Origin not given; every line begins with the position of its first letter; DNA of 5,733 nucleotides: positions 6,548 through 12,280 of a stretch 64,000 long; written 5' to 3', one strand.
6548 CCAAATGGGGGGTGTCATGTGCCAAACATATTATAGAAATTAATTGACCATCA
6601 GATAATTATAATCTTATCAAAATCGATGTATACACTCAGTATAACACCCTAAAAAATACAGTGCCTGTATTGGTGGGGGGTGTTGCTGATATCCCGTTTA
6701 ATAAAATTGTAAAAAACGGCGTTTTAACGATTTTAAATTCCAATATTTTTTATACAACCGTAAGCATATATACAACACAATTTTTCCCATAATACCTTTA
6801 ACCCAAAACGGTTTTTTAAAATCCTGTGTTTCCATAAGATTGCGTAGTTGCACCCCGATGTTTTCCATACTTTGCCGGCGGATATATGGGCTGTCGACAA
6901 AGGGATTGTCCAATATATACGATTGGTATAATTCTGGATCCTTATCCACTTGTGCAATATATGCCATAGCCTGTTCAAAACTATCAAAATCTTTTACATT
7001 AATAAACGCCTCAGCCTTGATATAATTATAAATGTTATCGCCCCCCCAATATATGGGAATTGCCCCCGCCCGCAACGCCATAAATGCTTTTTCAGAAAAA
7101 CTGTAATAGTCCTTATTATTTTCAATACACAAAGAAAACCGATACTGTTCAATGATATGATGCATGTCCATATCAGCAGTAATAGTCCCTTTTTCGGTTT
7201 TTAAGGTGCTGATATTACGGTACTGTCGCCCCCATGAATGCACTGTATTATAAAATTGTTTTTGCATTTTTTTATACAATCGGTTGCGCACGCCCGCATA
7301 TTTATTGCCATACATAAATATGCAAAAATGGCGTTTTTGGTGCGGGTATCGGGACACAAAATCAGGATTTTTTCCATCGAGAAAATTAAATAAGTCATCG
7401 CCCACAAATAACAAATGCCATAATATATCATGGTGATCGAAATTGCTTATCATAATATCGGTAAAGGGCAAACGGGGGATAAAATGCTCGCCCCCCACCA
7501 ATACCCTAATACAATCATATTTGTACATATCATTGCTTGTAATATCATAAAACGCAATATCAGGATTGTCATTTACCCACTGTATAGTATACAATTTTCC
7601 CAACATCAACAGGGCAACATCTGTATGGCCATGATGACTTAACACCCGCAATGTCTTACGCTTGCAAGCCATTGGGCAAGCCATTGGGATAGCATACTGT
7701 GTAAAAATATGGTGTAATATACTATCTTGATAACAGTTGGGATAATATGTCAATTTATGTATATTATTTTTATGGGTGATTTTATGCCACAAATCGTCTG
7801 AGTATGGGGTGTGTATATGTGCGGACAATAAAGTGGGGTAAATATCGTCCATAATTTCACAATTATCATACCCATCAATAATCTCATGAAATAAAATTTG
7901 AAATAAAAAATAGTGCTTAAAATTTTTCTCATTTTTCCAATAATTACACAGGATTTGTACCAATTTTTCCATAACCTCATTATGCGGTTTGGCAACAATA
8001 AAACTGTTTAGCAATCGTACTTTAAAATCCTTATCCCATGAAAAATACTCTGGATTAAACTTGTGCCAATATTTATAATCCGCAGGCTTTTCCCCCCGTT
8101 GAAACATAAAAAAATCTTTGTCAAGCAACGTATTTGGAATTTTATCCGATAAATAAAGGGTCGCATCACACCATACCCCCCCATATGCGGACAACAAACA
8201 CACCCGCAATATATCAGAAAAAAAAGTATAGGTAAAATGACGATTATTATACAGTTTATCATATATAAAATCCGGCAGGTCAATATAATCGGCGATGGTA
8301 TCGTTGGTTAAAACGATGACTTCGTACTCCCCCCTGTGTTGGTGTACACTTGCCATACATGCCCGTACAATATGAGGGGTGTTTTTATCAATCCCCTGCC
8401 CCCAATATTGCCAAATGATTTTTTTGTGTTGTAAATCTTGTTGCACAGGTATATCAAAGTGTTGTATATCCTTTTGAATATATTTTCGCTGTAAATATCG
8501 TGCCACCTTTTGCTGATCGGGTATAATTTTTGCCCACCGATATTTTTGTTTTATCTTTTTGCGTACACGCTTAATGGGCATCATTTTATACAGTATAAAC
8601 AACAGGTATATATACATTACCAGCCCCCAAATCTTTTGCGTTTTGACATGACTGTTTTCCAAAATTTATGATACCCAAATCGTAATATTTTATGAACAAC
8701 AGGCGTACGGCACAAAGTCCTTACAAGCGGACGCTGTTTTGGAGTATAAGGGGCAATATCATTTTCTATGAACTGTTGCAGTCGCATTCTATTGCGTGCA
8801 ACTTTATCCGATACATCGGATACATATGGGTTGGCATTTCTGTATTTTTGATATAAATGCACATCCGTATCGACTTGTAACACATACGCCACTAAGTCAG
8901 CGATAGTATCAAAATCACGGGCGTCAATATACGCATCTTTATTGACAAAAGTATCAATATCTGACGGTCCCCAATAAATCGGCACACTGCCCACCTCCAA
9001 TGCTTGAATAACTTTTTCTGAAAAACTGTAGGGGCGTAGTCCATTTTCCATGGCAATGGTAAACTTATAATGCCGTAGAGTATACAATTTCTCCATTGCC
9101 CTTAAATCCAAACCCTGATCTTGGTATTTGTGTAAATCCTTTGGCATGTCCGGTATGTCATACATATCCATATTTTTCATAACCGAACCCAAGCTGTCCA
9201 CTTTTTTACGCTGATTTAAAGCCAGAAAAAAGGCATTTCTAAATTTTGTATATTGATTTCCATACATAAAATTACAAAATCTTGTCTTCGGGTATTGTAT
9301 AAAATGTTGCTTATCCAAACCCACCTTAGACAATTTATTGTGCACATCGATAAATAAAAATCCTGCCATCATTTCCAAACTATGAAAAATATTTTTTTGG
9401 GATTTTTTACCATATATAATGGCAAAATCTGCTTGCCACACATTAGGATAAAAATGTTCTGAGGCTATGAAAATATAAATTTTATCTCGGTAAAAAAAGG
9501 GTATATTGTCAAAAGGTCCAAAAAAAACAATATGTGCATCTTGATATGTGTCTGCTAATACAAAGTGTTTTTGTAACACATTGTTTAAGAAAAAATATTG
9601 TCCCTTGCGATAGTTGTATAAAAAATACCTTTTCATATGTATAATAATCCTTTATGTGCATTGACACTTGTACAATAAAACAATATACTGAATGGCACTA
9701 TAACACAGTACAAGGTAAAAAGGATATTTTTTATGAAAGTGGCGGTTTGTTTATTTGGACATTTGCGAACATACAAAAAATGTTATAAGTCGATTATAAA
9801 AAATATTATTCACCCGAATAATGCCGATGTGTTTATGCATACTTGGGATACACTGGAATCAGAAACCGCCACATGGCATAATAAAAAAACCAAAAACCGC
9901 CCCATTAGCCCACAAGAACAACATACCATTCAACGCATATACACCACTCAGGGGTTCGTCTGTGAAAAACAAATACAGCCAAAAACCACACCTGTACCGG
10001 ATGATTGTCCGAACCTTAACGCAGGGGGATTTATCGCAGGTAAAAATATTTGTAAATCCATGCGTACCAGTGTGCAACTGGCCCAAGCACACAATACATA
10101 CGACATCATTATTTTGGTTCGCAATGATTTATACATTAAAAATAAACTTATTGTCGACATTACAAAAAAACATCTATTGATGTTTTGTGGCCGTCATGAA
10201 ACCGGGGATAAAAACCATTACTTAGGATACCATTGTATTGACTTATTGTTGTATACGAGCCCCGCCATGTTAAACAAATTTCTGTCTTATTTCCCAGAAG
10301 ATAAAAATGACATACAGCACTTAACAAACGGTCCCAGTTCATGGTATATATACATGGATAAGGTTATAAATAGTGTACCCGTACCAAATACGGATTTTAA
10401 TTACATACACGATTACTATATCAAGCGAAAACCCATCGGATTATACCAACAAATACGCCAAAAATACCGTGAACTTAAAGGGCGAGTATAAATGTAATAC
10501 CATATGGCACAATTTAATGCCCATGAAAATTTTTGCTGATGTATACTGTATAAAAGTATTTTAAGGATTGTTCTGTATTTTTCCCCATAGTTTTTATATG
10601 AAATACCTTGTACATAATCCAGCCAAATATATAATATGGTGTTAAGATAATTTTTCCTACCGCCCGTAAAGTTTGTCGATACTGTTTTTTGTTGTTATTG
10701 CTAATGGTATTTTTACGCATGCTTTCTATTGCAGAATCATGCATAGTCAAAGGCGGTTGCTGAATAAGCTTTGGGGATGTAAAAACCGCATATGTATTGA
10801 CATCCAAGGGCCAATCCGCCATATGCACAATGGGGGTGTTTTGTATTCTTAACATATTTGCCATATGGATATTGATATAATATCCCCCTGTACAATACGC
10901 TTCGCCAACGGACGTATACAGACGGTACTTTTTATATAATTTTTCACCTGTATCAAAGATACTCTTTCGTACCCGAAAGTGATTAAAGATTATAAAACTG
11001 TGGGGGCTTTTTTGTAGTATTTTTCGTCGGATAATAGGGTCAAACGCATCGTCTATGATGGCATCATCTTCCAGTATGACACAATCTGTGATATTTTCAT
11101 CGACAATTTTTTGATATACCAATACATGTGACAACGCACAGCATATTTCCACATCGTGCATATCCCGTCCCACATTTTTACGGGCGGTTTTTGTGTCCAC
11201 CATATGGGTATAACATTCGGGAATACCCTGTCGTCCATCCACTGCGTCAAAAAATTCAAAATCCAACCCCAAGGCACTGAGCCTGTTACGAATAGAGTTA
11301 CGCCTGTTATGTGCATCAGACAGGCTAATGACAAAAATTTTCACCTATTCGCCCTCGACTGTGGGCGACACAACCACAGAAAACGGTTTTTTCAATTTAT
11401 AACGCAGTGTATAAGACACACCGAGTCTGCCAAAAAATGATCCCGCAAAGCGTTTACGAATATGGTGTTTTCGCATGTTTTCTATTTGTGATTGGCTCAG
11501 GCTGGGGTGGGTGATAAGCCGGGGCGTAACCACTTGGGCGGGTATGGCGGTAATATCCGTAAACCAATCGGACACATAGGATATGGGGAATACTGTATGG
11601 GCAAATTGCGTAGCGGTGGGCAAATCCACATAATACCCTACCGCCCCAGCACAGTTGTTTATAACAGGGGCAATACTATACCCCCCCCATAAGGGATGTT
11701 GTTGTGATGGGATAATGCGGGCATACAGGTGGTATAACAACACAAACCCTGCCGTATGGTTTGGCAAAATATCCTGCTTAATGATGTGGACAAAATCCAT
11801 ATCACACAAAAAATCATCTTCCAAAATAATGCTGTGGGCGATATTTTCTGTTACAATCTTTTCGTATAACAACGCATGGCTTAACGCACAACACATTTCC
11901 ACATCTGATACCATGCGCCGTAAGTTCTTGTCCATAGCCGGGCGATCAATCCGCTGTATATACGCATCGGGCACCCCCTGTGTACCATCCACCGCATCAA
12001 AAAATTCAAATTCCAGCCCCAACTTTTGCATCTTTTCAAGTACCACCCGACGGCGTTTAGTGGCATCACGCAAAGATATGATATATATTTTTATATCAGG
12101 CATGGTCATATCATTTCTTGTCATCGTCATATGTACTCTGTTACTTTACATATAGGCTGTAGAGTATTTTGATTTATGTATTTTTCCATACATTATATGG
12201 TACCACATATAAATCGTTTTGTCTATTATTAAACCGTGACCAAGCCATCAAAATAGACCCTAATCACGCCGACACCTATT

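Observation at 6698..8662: Single polypeptide fusing a GT32-like DXD domain to a GT10 fucosyltransferase domain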

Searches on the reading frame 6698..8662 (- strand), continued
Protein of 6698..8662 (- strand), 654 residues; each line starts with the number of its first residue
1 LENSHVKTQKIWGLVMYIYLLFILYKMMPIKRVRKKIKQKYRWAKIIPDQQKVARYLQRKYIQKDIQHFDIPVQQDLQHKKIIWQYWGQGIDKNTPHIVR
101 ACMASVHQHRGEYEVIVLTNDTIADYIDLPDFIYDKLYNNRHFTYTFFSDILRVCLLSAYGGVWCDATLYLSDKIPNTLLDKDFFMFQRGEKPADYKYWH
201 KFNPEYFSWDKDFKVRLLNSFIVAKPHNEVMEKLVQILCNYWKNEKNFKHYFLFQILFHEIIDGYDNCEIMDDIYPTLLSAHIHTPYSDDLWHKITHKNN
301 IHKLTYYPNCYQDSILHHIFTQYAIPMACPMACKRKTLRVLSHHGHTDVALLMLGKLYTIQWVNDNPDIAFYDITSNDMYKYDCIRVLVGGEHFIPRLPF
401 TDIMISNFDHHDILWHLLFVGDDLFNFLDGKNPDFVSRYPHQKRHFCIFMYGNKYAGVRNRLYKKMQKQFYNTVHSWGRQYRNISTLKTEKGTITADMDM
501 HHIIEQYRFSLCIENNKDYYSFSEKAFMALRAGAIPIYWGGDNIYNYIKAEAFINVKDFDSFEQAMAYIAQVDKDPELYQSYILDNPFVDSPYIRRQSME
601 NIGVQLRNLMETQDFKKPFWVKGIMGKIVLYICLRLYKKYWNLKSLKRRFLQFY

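Call 67: find_encoding_contigs(protein=P0005, flank=8000, max_places=2)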
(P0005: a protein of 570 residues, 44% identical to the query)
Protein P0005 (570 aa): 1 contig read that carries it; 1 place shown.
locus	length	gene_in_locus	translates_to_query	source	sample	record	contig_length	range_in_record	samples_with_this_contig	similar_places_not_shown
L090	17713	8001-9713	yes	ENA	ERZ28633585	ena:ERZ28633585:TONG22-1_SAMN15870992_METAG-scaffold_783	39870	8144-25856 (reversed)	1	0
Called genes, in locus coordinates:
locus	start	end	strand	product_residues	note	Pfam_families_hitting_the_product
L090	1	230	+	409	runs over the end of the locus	-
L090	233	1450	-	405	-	PF01263:Aldose_epim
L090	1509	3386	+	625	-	PF01134:GIDA, PF07992:Pyr_redox_2 (weak), PF12831:FAD_oxidored (faint), PF21680:GIDA_C_1st, PF13932:SAM_GIDA_C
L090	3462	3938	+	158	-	-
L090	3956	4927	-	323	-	PF13580:SIS_2 (faint), PF01380:SIS, PF00571:CBS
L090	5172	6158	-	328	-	PF00106:adh_short, PF01073:3Beta_HSD, PF01370:Epimerase, PF02719:Polysacc_synt_2, PF04321:RmlD_sub_bind, PF07993:NAD_binding_4, PF08659:KR, PF13460:NAD_binding_10, +2 more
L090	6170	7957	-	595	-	PF00005:ABC_tran, PF02463:SMC_N (faint)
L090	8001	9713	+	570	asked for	PF05704:Caps_synth, PF04488:Gly_transf_sug (weak), PF03414:Glyco_transf_6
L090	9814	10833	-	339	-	PF00535:Glycos_transf_2, PF10111:Glyco_tranf_2_2, PF13641:Glyco_tranf_2_3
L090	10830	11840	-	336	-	PF00535:Glycos_transf_2, PF10111:Glyco_tranf_2_2, PF13641:Glyco_tranf_2_3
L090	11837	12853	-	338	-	PF00535:Glycos_transf_2, PF10111:Glyco_tranf_2_2, PF13641:Glyco_tranf_2_3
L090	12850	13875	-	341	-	PF00535:Glycos_transf_2, PF10111:Glyco_tranf_2_2, PF13641:Glyco_tranf_2_3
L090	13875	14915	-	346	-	PF00535:Glycos_transf_2, PF10111:Glyco_tranf_2_2, PF13641:Glyco_tranf_2_3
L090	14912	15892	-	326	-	PF00535:Glycos_transf_2, PF10111:Glyco_tranf_2_2, PF13641:Glyco_tranf_2_3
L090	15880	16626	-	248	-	PF00535:Glycos_transf_2, PF10111:Glyco_tranf_2_2, PF13641:Glyco_tranf_2_3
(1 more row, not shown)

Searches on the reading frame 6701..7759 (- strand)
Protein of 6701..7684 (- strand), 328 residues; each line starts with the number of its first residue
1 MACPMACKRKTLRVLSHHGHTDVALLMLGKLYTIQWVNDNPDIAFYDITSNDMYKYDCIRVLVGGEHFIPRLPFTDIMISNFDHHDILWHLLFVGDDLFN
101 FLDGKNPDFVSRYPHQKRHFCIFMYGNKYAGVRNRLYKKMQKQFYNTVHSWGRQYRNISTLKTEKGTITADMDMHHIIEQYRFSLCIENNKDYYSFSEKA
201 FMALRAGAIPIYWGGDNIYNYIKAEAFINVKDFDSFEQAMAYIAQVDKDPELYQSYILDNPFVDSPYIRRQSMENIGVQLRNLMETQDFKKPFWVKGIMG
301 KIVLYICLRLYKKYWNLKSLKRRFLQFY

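Call 10: find_homologous_proteins(query=window:6701-7684:-)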
Query seq(328 aa) (328 aa): 8 proteins with E <= 0.001 among 485 candidates.
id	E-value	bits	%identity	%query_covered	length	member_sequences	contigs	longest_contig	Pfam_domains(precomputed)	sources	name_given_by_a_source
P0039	9.0e-108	379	55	91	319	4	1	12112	PF00852.27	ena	-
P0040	1.3e-107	378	53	96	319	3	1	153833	PF00852.27,PF18025.8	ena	-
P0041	8.7e-101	356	52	97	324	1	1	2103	PF00852.27,PF18025.8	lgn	-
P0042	6.4e-21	93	29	76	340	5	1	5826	PF00852.27,PF18025.8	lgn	-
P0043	1.2e-16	79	31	66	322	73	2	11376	PF00852.27,PF18025.8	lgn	-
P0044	2.2e-13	69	31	70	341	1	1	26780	PF00852.27,PF18025.8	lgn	-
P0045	5.0e-13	67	29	73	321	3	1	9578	PF00852.27,PF18025.8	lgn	-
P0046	1.2e-12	66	29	66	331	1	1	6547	PF00852.27,PF18025.8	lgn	-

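Call 11: find_encoding_contigs(protein=P0040, flank=8000, max_places=3)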
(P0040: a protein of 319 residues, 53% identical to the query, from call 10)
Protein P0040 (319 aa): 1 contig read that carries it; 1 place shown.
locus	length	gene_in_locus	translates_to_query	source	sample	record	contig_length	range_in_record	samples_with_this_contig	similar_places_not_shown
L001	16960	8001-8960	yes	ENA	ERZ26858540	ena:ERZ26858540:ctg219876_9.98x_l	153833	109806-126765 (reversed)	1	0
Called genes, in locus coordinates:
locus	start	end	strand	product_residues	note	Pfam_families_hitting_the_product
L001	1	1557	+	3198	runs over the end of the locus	-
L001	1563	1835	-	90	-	PF01722:BolA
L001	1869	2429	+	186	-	PF00226:DnaJ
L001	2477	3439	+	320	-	PF07728:AAA_5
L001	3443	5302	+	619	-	PF06213:CobT, PF11775:CobT_C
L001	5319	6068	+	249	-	PF01755:Glyco_transf_25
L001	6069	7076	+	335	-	PF18025:FucT_N, PF00852:Glyco_transf_10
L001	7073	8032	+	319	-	PF00535:Glycos_transf_2, PF10111:Glyco_tranf_2_2, PF13641:Glyco_tranf_2_3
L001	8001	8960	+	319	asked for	PF18025:FucT_N (weak), PF00852:Glyco_transf_10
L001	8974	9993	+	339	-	PF00852:Glyco_transf_10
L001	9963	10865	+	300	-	-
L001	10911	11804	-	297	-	PF01531:Glyco_transf_11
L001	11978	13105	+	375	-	PF00852:Glyco_transf_10 (faint)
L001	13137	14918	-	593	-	PF02543:Carbam_trans_N, PF22521:HypF_C_2 (weak), PF16861:Carbam_trans_C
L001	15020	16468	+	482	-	PF00483:NTP_transferase, PF22640:ManC_GMP_beta-helix, PF01050:MannoseP_isomer, PF07883:Cupin_2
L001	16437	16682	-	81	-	-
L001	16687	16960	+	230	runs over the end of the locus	-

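Call 12: find_encoding_contigs(protein=P0039, flank=8000, max_places=3)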
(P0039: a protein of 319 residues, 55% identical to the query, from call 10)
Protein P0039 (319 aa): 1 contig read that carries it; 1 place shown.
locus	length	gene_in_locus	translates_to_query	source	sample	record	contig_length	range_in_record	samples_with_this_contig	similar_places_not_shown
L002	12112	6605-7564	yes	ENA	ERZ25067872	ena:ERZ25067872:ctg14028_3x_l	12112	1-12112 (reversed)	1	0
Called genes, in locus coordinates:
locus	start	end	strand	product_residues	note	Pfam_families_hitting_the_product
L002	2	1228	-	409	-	?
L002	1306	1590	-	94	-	-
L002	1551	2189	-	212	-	-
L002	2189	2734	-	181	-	-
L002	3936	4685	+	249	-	PF01755:Glyco_transf_25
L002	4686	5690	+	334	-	PF00852:Glyco_transf_10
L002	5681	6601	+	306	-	PF00535:Glycos_transf_2, PF10111:Glyco_tranf_2_2, PF13641:Glyco_tranf_2_3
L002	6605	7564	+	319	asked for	PF00852:Glyco_transf_10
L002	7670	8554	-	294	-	PF01531:Glyco_transf_11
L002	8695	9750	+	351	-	-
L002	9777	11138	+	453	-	PF00483:NTP_transferase, PF22640:ManC_GMP_beta-helix, PF01050:MannoseP_isomer, PF07883:Cupin_2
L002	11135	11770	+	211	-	PF01755:Glyco_transf_25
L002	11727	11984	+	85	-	-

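Call 59: search_solved_structures(query=A1, max_evalue=0.00001, show_alignments=1)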
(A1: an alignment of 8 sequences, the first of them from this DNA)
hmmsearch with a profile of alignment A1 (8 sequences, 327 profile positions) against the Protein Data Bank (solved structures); distinct sequences matched with E-value up to 0.00001: 5.
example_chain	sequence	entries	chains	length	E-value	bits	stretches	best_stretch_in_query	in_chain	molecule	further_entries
2nzw_A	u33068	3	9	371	5.6e-44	153.8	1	13-263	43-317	Alpha1,3-fucosyltransferase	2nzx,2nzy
5zoi_A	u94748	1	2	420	3.6e-43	151.2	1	12-263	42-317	Alpha-(1,3)-fucosyltransferase FucT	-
8d0o_A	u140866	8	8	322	1.4e-20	77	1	110-257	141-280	4-galactosyl-N-acetylglucosaminide 3-alpha-L-fucosyltransferase 9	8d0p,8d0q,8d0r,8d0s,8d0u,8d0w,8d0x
7yro_A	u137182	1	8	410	1.2e-19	73.9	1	132-256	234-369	Fucosyltransferase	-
9s6a_A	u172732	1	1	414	3.7e-17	65.7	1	115-255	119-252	Glycoprotein 3-alpha-L-fucosyltransferase A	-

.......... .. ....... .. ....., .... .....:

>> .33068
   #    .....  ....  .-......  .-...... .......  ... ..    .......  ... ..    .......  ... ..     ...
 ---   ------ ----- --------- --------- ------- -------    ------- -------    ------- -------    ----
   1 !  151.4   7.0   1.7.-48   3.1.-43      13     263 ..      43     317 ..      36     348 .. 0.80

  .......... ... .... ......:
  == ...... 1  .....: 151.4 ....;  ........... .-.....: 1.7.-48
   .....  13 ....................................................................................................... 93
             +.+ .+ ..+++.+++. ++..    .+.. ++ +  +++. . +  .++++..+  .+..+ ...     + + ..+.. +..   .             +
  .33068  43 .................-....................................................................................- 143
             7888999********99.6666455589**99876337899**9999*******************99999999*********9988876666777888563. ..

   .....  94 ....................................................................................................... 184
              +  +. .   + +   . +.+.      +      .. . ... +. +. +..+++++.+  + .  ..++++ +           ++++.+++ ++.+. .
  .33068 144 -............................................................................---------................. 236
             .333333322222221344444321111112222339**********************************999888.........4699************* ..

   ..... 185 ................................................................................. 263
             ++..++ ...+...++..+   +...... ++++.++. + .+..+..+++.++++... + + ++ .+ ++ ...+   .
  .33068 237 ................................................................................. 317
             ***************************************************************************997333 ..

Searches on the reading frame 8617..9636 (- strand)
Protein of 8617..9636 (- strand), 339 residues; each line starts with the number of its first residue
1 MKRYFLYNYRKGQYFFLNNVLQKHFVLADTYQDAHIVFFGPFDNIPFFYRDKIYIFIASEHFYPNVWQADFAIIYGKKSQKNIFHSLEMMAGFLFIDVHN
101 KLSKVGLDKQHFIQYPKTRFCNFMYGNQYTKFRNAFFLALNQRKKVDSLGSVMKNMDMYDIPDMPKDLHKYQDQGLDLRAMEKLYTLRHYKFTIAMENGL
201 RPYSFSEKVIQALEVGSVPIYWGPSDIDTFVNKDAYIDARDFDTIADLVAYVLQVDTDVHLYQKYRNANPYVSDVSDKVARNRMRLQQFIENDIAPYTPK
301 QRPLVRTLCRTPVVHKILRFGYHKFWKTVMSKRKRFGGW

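Call 3: search_protein_families(library=pfam, proteins=[window:8617-9636:-], max_evalue=0.01)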
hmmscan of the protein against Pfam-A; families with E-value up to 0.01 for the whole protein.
window:8617-9636:- (339 aa): 1 family
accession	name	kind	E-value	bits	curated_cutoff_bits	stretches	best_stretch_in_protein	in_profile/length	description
PF00852.26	Glyco_transf_10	-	4e-17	62.9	23.9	1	128-266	16-136/182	Glycosyltransferase family 10 (fucosyltransferase) C-term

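Call 4: search_protein_families(library=ncbifam, proteins=[window:8617-9636:-], max_evalue=0.01)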
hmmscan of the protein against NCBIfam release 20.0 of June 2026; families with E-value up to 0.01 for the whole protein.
window:8617-9636:- (339 aa): 0 families

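Call 9: list_cluster_members(proteins=[P0001, window:8617-9636:-])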
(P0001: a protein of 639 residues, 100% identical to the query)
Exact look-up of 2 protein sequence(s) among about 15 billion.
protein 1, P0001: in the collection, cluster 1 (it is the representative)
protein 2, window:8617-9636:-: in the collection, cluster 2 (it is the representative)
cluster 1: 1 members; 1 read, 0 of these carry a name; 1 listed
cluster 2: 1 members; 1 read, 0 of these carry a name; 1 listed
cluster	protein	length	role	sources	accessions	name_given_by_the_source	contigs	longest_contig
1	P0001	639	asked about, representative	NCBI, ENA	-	-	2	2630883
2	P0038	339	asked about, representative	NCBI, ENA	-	-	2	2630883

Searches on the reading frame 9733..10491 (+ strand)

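Call 3: search_protein_families(library=pfam, proteins=[window:9733-10491:+], max_evalue=0.01)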
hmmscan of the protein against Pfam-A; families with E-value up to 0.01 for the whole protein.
window:9733-10491:+ (252 aa): 1 family
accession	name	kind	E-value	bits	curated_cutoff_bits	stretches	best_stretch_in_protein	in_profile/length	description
PF25072.1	DUF7796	-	0.00047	19.6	27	1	2-45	5-47/346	Domain of unknown function (DUF7796)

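Call 4: search_protein_families(library=ncbifam, proteins=[window:9733-10491:+], max_evalue=0.01)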
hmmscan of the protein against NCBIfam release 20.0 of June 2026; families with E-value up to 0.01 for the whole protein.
window:9733-10491:+ (252 aa): 0 families

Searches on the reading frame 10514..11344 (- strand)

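Call 3: search_protein_families(library=pfam, proteins=[window:10514-11344:-], max_evalue=0.01)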
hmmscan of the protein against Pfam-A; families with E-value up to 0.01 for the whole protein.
window:10514-11344:- (276 aa): 1 family
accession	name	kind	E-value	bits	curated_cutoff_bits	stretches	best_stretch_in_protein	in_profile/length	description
PF01755.23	Glyco_transf_25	-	4e-33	115.4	24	1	2-173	3-192/199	Glycosyltransferase family 25 (LPS biosynthesis protein)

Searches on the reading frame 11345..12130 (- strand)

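Call 3: search_protein_families(library=pfam, proteins=[window:11345-12130:-], max_evalue=0.01)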
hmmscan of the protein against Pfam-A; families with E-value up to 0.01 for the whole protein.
window:11345-12130:- (261 aa): 1 family
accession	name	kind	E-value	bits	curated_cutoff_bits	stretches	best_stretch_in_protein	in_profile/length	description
PF01755.23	Glyco_transf_25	-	2.6e-28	99.7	24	1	13-137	2-126/199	Glycosyltransferase family 25 (LPS biosynthesis protein)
